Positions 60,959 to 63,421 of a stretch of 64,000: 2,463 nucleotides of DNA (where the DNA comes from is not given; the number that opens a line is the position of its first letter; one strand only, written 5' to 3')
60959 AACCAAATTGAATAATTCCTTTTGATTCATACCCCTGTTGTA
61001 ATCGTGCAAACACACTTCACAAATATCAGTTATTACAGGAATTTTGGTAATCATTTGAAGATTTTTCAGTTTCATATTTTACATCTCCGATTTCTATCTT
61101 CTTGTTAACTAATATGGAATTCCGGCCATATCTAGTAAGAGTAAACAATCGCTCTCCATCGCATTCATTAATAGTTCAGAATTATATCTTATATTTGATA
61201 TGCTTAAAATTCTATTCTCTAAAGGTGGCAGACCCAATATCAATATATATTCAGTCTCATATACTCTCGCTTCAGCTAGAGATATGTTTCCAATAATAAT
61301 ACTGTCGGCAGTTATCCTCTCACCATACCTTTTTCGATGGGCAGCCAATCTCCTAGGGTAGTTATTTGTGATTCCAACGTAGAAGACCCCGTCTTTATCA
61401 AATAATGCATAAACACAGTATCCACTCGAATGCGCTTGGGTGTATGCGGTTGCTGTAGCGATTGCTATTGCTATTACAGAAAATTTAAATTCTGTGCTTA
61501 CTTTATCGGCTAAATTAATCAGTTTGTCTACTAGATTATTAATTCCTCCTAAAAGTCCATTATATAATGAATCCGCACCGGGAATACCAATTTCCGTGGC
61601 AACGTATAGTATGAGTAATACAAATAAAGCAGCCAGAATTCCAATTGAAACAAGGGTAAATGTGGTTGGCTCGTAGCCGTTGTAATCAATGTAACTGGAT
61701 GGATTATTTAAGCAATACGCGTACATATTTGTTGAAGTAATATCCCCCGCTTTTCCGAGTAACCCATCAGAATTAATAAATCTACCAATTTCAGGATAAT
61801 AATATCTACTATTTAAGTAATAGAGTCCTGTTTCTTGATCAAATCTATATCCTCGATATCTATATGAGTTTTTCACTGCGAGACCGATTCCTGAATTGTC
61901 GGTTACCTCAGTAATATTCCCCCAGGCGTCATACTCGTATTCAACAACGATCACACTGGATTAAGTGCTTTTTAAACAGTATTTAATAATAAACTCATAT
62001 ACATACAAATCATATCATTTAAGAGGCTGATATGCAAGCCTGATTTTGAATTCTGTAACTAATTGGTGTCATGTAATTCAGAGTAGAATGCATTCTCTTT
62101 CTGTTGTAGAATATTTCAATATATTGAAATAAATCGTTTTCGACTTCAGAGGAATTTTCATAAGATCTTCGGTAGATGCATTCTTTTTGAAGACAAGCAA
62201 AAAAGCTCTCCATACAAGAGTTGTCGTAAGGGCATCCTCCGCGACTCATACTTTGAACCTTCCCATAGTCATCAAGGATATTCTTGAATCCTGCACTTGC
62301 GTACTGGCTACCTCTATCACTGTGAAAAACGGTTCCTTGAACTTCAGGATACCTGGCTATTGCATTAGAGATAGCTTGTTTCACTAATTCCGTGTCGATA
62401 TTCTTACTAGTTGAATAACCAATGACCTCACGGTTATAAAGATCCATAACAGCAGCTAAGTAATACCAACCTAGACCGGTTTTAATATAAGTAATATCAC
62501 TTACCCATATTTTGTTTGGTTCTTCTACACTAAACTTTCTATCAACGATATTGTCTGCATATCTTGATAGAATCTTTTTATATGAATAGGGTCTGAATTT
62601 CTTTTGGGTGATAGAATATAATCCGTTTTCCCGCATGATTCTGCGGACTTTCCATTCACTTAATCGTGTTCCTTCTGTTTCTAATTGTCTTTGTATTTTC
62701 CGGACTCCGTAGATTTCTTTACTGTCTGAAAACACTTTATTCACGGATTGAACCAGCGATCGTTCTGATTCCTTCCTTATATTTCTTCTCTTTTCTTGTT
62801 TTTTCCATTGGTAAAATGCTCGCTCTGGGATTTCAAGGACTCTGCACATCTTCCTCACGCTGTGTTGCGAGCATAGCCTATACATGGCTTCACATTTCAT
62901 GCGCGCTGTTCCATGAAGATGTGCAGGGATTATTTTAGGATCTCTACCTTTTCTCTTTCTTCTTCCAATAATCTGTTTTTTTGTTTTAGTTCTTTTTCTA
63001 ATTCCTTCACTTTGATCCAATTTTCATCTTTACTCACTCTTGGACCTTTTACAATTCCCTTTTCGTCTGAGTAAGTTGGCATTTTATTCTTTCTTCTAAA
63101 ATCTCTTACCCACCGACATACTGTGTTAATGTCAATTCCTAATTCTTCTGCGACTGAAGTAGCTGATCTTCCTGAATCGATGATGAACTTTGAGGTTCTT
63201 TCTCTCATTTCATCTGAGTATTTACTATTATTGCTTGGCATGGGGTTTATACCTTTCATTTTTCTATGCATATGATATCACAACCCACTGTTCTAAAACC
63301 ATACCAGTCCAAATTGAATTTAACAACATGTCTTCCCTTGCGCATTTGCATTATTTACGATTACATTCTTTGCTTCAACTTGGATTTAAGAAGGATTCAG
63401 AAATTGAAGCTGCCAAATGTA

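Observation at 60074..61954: Orphan RHS C-terminal toxin module (GIY-YIG nuclease) with a candidate immunity gene, directly abutting an IS3 element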

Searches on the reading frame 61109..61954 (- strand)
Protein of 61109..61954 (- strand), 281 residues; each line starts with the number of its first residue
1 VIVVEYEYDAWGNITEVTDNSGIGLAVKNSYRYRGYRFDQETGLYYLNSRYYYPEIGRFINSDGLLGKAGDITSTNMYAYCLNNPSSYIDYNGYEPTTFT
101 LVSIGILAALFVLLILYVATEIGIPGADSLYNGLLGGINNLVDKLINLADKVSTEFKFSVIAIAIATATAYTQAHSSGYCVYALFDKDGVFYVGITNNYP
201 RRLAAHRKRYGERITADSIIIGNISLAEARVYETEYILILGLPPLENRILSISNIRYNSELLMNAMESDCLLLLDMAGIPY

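Call 5: search_protein_families(library=pfam, proteins=[window:61109-61954:-], max_evalue=0.01)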
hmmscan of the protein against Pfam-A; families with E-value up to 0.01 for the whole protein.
window:61109-61954:- (281 aa): 2 families
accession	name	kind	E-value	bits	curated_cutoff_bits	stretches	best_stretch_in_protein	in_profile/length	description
PF01541.30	GIY-YIG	-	1.2e-05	26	22.6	1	179-216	2-40/78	GIY-YIG catalytic domain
PF05593.20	RHS_repeat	-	0.00036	21.3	22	1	3-22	17-36/38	RHS Repeat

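Call 6: search_protein_families(library=ncbifam, proteins=[window:61109-61954:-], max_evalue=0.1)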
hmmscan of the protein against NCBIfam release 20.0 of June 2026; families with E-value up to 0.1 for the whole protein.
window:61109-61954:- (281 aa): 3 families
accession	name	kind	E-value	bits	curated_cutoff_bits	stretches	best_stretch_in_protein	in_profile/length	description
TIGR03696.1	Rhs_assc_core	domain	3.9e-21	75.3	32.5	1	8-93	1-75/76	RHS repeat-associated core domain-containing protein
NF041261.1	RHS_core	equivalog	9.6e-10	36.9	2000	1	6-91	1182-1258/1261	RHS element core protein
TIGR01643.1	YD_repeat_2x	repeat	0.0016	18.9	15.8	1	3-22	17-36/42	YD repeat-containing protein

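Call 15: find_homologous_proteins(query=window:61109-61954:-, max_evalue=0.001)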
Query window:61109-61954:- (281 aa): 1168 proteins with E <= 0.001 among 5768 candidates; the best 120 are listed.
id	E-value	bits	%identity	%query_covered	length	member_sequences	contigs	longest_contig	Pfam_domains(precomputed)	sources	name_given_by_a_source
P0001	3.5e-180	615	100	100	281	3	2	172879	PF01541.31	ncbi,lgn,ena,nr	ncbi:MAG: GIY-YIG nuclease family protein [Firmicutes bacterium]|nr:GIY-YIG nuclease family protein 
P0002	3.8e-60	222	49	96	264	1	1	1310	-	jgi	jgi:RHS repeat-associated protein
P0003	1.7e-35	141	38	91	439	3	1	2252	PF25023.2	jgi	-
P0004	7.0e-35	139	63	38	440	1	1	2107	PF05593.20,PF25023.2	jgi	jgi:RHS repeat-associated protein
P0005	7.9e-35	139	64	38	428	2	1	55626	PF14412.13,PF05593.20,PF25023.2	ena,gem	-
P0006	8.3e-35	139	62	39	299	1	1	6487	PF25023.2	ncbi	-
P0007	1.0e-34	138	65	34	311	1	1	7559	-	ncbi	-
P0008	1.6e-34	138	46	64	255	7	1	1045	PF25023.2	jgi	-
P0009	2.0e-34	137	63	38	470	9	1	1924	-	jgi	jgi:RHS repeat-associated protein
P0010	2.7e-33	134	36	90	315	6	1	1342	PF01541.31,PF25023.2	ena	-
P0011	6.7e-33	132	40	74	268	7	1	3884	-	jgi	-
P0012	1.5e-32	131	50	58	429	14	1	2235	PF25023.2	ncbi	-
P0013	2.1e-31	127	57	43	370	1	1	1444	PF25023.2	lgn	-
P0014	6.1e-31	126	60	34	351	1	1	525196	PF25023.2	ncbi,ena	-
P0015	1.0e-30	125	42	67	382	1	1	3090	-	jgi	jgi:RHS repeat-associated protein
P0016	1.1e-30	125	35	97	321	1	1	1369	PF01541.31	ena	-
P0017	1.3e-30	125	47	49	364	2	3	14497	PF05593.20,PF25023.2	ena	-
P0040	2.6e-28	117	64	31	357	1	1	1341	PF05593.20,PF25023.2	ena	-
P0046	6.5e-28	116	67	33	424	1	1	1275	PF05593.20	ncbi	ncbi:MAG: hypothetical protein CVV61_08890, partial [Tenericutes bacterium HGW-Tenericutes-6]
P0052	2.8e-27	114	38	89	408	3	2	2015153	-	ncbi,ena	-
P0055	4.8e-27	113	55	36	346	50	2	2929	PF13988.12,PF05593.20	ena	-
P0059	7.2e-27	113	40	73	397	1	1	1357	PF05593.20,PF25023.2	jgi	jgi:RHS repeat-associated protein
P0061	1.0e-26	112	71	30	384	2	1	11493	PF05593.20,PF25023.2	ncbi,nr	ncbi:MAG TPA: hypothetical protein DHV05_00840, partial [Acholeplasmataceae bacterium]|nr:hypothetic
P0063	1.5e-26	111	57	34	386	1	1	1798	PF13988.12,PF05593.20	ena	-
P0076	6.6e-26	109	53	41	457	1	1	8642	PF05593.20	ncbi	ncbi:MAG: RHS repeat-associated core domain-containing protein, partial [Bacillota bacterium]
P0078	8.2e-26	109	57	37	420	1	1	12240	PF05593.20,PF25023.2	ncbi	-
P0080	1.0e-25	109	50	38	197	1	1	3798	PF05593.20,PF25023.2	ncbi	-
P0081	1.1e-25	109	53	33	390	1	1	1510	PF05593.20,PF25023.2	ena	-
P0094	1.6e-25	108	54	40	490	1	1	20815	PF05593.20,PF25023.2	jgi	jgi:RHS repeat-associated protein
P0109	3.5e-25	107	52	39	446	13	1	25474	PF05593.20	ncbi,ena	-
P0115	5.9e-25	106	56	34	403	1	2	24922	PF05593.20,PF14220.12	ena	-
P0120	6.7e-25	106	50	42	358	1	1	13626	PF05593.20,PF25023.2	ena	-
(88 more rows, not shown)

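Call 16: find_encoding_contigs(protein=P0001, flank=10000, max_places=6)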
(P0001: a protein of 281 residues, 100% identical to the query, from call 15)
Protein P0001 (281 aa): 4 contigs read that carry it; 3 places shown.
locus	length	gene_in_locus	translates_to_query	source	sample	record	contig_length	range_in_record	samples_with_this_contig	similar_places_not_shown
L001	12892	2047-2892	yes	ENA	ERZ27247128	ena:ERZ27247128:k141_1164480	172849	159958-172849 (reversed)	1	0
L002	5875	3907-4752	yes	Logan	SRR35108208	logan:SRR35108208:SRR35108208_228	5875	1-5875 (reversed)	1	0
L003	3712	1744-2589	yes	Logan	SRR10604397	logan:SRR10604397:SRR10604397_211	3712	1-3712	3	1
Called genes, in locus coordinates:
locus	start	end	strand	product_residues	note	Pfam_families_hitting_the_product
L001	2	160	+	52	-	?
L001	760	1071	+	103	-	PF01527:HTH_Tnp_1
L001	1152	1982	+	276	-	PF13276:HTH_21, PF00665:rve, PF13683:rve_3, PF13333:rve_2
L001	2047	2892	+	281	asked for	PF01541:GIY-YIG (weak)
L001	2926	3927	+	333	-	-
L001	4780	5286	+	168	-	PF13673:Acetyltransf_10 (faint), PF00583:Acetyltransf_1, PF13508:Acetyltransf_7 (weak)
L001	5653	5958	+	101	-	-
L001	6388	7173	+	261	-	PF01209:Ubie_methyltran (weak), PF01728:FtsJ, PF13489:Methyltransf_23, PF13649:Methyltransf_25, PF13847:Methyltransf_31, PF08241:Methyltransf_11, PF08242:Methyltransf_12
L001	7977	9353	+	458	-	PF09479:Flg_new, PF13306:LRR_5, PF13855:LRR_8 (faint), PF13306:LRR_5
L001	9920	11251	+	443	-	PF01266:DAO (faint), PF01494:FAD_binding_3 (faint), PF03486:HI0933_like (faint), PF07992:Pyr_redox_2, PF13738:Pyr_redox_3, PF00070:Pyr_redox, PF02737:3HCDH_N (weak), PF02852:Pyr_redox_dim, +1 more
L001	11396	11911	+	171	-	-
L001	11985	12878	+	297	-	-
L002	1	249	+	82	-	?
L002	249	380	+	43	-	-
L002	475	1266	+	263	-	PF13489:Methyltransf_23, PF03848:TehB (weak), PF01209:Ubie_methyltran (weak), PF05175:MTS (weak), PF13649:Methyltransf_25, PF13847:Methyltransf_31, PF08241:Methyltransf_11, PF08242:Methyltransf_12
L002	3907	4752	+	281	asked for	PF01541:GIY-YIG (weak)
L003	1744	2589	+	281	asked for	PF01541:GIY-YIG (weak)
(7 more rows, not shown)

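Call 17: find_encoding_contigs(protein=P0052, flank=8000, max_places=4)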
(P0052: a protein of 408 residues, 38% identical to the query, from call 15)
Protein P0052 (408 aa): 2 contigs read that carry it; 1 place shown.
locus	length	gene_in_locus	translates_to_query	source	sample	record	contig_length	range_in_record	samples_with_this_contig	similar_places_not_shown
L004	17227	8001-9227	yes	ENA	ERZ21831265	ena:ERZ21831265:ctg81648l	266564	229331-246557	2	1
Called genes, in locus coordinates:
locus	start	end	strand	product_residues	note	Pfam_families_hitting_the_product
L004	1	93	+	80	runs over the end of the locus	PF09723:Zn_ribbon_8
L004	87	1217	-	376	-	-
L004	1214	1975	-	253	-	PF03009:GDPD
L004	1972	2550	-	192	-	PF03352:Adenine_glyco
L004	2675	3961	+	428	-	PF00817:IMS, PF21999:IMS_HHH_1 (faint), PF11799:IMS_C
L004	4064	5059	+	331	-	PF00485:PRK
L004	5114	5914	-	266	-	PF00702:Hydrolase (faint), PF08282:Hydrolase_3, PF05116:S6PP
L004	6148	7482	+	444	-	PF13936:HTH_38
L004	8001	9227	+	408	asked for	-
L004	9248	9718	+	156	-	-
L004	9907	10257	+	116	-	PF00665:rve, PF13683:rve_3, PF13333:rve_2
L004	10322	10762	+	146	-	PF25023:TEN_YD-shell (weak), PF05593:RHS_repeat (faint)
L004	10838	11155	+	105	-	-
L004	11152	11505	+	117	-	PF05717:TnpB_IS66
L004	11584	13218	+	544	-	PF13007:LZ_Tnp_IS66, PF13005:zf-IS66, PF03050:DDE_Tnp_IS66, PF13817:DDE_Tnp_IS66_C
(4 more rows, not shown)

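Call 30: find_related_loci(query=window:61109-61954:-, collection=genome_contigs, flank=10000)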
Query window:61109-61954:- (281 aa) in genome_contigs; peptide patterns used: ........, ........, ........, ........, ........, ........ (x = any residue, [..] = any of these).
95 stretches matched a pattern; 49 encode a relative of the query (tblastn E <= 1e-3); 49 distinct loci.
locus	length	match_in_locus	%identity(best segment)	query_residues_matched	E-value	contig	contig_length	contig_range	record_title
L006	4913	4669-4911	68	1-80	2e-30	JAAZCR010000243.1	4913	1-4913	MAG: Bacilli bacterium isolate AS07pgkLD_206 168536_AS07, whole genome shotgun sequence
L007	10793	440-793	47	2-121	3e-29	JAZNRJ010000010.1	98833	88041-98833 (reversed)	MAG: Acutalibacteraceae bacterium isolate T1900044817_TS20190283.MAGScoT_cleanbin_000002 SGB_2823_k141_505621, whole gen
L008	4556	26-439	47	3-140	4e-29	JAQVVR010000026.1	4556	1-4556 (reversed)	MAG: Candidatus Izemoplasmatales bacterium isolate STF1_84 NODE_79124_length_4556_cov_15.023933_Sandtown_F1, whole genom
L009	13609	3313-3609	58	2-94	2e-28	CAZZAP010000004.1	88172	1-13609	MAG TPA_asm: uncultured Candidatus Izemoplasmatales bacterium isolate SRP077602_co5_536 genome assembly, contig: NODE_94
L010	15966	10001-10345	48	1-122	1e-29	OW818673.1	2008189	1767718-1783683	metagenome genome assembly, chromosome: 1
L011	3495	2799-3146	50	2-116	7e-28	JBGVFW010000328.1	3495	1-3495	MAG: Eubacteriales bacterium isolate fecal_MAG_381 fecal_MAG_381_contig_0328, whole genome shotgun sequence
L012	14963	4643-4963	50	2-108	5e-27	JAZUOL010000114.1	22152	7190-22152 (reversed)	MAG: Acutalibacteraceae bacterium isolate T1900044873_TS20190339.MAGScoT_cleanbin_000032 SGB_3178_k141_2459797, whole ge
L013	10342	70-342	53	3-93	2e-26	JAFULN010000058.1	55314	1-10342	MAG: Erysipelotrichaceae bacterium isolate RGIG4604 Roe_deer_Rectum-3__c477050, whole genome shotgun sequence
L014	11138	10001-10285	52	3-97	3e-26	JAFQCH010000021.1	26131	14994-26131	MAG: Clostridia bacterium isolate RGIG1689 Goat_Cecum-2__c407, whole genome shotgun sequence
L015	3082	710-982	54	3-93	3e-26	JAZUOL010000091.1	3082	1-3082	MAG: Acutalibacteraceae bacterium isolate T1900044873_TS20190339.MAGScoT_cleanbin_000032 SGB_3178_k141_2496422, whole ge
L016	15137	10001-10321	51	3-108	3e-26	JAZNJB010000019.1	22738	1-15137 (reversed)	MAG: Acutalibacteraceae bacterium isolate T1900044682_TS20190148.MAGScoT_cleanbin_000007 SGB_1695_k141_218772, whole gen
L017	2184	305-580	58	3-93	2e-25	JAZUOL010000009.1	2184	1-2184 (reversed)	MAG: Acutalibacteraceae bacterium isolate T1900044873_TS20190339.MAGScoT_cleanbin_000032 SGB_3178_k141_414893, whole gen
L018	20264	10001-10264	55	3-93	4e-25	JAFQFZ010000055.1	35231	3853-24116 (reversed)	MAG: Clostridia bacterium isolate RGIG1785 Goat_Cecum-4__c777585, whole genome shotgun sequence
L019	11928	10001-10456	35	2-155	6e-25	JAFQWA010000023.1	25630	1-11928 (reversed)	MAG: Clostridia bacterium isolate RGIG2202 Goat_Colon.Co__c1912674, whole genome shotgun sequence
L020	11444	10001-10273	51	3-93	7e-25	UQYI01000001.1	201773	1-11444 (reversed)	uncultured Clostridiales bacterium isolate UMGS765 genome assembly, contig: NODE_15_length_201773_cov_29.626543, whole g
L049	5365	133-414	37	180-274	7e-13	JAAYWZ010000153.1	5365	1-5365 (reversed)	MAG: Bacilli bacterium isolate AS01afH2WH_61 31634_AS01, whole genome shotgun sequence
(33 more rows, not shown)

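Call 41: search_protein_families(library=pfam, proteins=[L049:136-423:+], max_evalue=0.01)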
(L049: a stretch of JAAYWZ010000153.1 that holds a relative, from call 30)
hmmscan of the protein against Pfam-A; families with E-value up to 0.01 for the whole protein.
L049:136-423:+ (95 aa): 0 families

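Call 59: search_protein_families(library=pfam, proteins=[window:61109-61954:-], max_evalue=10)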
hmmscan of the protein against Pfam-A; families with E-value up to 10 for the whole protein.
window:61109-61954:- (281 aa): 2 families
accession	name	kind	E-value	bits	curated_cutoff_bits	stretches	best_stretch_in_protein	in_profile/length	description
PF01541.30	GIY-YIG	-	1.2e-05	26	22.6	1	179-216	2-40/78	GIY-YIG catalytic domain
PF05593.20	RHS_repeat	-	0.00036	21.3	22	1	3-22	17-36/38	RHS Repeat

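Call 84: search_protein_families(library=padloc, proteins=[window:61109-61954:-], max_evalue=0.01)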
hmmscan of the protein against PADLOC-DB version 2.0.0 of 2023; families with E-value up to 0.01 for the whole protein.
window:61109-61954:- (281 aa): 0 families

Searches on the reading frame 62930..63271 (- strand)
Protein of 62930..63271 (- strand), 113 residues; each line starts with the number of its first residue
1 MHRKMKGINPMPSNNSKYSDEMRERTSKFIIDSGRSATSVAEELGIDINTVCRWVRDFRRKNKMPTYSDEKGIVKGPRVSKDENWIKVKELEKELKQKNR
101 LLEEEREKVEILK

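Call 5: search_protein_families(library=pfam, proteins=[window:62930-63271:-], max_evalue=0.01)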
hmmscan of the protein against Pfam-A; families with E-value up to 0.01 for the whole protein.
window:62930-63271:- (113 aa): 6 families
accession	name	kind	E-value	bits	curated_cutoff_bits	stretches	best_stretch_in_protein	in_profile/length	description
PF01527.26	HTH_Tnp_1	-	1.1e-07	32.4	24.1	1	15-97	4-69/75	Transposase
PF13384.12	HTH_23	-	2.7e-05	24.3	24.6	1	32-60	16-43/50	Homeodomain-like domain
PF13518.12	HTH_28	-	0.0034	17.9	25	1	23-60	2-38/52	Helix-turn-helix domain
PF13551.12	HTH_29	-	0.0051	17.3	28.1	0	31-61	8-39/64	Winged helix-turn helix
PF15978.11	TnsD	-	0.0055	16.2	32.4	1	22-93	187-254/355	Tn7-like transposition protein D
PF05269.17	Phage_CII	-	0.0095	16.6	21.3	1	33-73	22-62/91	Bacteriophage CII protein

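Call 83: search_protein_families(library=ncbifam, proteins=[window:62930-63271:-], max_evalue=0.001)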
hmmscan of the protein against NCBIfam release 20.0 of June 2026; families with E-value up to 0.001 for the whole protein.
window:62930-63271:- (113 aa): 3 families
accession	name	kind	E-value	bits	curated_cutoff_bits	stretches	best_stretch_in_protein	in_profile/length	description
NF033516.0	transpos_IS3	equivalog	8.5e-06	25.2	160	1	30-107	10-76/369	IS3 family transposase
NF047595.1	IS66_ISRel24_TnpA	equivalog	5.8e-05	23.7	74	1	17-63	4-50/113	IS66-like element accessory protein TnpA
NF033545.0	transpos_IS630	equivalog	0.00057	19.4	100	1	32-96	10-73/299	IS630 family transposase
